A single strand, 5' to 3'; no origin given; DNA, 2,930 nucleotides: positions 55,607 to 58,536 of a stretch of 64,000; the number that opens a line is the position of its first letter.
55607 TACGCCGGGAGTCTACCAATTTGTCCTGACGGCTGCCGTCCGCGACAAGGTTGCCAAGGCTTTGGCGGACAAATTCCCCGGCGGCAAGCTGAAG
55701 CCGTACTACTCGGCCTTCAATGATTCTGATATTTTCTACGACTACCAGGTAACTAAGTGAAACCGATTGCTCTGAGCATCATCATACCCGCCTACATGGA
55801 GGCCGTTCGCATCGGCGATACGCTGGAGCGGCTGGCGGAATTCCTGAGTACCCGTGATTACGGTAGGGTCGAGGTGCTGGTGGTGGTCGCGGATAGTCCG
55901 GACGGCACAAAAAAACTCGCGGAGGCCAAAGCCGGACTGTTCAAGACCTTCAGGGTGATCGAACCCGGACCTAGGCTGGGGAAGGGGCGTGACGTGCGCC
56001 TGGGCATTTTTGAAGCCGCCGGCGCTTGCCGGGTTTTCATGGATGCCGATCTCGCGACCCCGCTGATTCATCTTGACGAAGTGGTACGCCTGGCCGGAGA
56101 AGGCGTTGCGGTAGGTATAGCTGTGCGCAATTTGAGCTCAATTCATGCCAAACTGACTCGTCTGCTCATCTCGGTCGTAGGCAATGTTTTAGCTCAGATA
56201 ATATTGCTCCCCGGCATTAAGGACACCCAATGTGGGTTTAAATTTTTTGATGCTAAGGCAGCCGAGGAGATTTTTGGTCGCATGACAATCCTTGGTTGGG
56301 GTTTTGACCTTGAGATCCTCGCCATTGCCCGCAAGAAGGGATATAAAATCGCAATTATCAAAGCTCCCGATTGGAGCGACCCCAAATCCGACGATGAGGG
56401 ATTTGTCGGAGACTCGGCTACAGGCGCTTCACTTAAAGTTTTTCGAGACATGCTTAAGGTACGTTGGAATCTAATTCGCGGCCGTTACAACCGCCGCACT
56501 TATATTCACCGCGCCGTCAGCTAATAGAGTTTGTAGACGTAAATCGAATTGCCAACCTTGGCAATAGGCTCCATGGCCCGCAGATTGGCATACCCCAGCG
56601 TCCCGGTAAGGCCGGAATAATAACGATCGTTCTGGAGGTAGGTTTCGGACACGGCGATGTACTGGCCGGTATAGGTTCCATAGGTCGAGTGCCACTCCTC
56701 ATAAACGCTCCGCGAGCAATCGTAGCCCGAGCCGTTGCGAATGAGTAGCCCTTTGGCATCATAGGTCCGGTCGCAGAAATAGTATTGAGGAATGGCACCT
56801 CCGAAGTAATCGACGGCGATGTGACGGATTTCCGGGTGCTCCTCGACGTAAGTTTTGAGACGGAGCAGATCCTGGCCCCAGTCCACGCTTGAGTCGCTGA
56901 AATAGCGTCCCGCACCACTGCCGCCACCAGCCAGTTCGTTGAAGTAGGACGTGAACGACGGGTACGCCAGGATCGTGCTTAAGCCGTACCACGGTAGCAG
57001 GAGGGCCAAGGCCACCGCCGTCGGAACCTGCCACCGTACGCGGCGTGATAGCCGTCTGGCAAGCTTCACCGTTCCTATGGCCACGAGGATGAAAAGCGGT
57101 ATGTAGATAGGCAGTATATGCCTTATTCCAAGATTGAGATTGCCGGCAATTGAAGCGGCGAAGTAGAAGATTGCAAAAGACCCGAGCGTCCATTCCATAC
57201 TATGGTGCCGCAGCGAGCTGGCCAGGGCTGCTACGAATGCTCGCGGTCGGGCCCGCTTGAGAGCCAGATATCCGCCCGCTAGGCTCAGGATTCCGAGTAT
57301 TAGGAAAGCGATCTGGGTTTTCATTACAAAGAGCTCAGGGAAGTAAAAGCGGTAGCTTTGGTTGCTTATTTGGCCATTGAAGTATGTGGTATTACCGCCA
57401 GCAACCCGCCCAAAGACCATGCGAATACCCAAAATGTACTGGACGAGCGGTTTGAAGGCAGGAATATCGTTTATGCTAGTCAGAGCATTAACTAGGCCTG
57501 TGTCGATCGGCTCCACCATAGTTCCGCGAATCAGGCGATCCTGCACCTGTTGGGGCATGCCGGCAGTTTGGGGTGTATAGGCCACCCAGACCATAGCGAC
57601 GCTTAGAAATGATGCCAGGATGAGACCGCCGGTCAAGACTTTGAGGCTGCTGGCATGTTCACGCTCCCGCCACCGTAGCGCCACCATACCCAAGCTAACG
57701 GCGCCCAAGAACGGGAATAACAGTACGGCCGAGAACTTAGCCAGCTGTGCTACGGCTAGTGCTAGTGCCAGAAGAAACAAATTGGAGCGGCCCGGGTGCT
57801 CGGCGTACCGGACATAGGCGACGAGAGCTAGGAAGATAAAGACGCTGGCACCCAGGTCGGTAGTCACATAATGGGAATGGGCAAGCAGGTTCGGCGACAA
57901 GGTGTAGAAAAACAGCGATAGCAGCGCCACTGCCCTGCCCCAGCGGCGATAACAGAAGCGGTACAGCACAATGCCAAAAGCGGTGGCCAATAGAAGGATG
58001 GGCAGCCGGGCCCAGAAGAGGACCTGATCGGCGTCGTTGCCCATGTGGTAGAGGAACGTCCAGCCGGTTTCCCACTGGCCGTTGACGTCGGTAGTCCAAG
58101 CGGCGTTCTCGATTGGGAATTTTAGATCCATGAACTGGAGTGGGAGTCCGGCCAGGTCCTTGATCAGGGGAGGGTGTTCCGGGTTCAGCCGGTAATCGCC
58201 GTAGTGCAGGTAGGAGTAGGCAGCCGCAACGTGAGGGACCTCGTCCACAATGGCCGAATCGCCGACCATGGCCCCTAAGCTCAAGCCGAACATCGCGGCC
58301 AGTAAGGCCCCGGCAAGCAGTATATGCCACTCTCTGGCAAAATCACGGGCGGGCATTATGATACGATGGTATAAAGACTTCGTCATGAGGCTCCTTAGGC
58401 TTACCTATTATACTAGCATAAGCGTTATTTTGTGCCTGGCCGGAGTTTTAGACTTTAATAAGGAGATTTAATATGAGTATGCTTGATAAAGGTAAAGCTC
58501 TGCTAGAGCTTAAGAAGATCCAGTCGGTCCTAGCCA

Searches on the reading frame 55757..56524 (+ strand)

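Call 89: search_protein_families(library=pfam, proteins=[window:55757-56524:+], max_evalue=0.01)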
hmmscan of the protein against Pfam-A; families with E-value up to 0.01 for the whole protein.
window:55757-56524:+ (255 aa): 2 families
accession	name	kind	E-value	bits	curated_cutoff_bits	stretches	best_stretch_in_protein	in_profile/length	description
PF00535.33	Glycos_transf_2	-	7e-17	62.3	23.3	1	7-173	1-168/168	Glycosyl transferase family 2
PF13641.12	Glyco_tranf_2_3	-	0.00078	20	27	1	6-113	3-111/230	Glycosyltransferase like family 2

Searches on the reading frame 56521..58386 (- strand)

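Call 89: search_protein_families(library=pfam, proteins=[window:56521-58386:-], max_evalue=0.01)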
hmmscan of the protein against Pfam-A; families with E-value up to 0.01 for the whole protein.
window:56521-58386:- (621 aa): 2 families
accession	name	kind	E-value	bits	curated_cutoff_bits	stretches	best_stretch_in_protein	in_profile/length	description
PF13231.12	PMT_2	-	1.1e-07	32.7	26.1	1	124-267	22-160/160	Dolichyl-phosphate-mannose-protein mannosyltransferase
PF02366.24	PMT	-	4.3e-05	23.6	22.7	1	69-243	43-206/245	Dolichyl-phosphate-mannose-protein mannosyltransferase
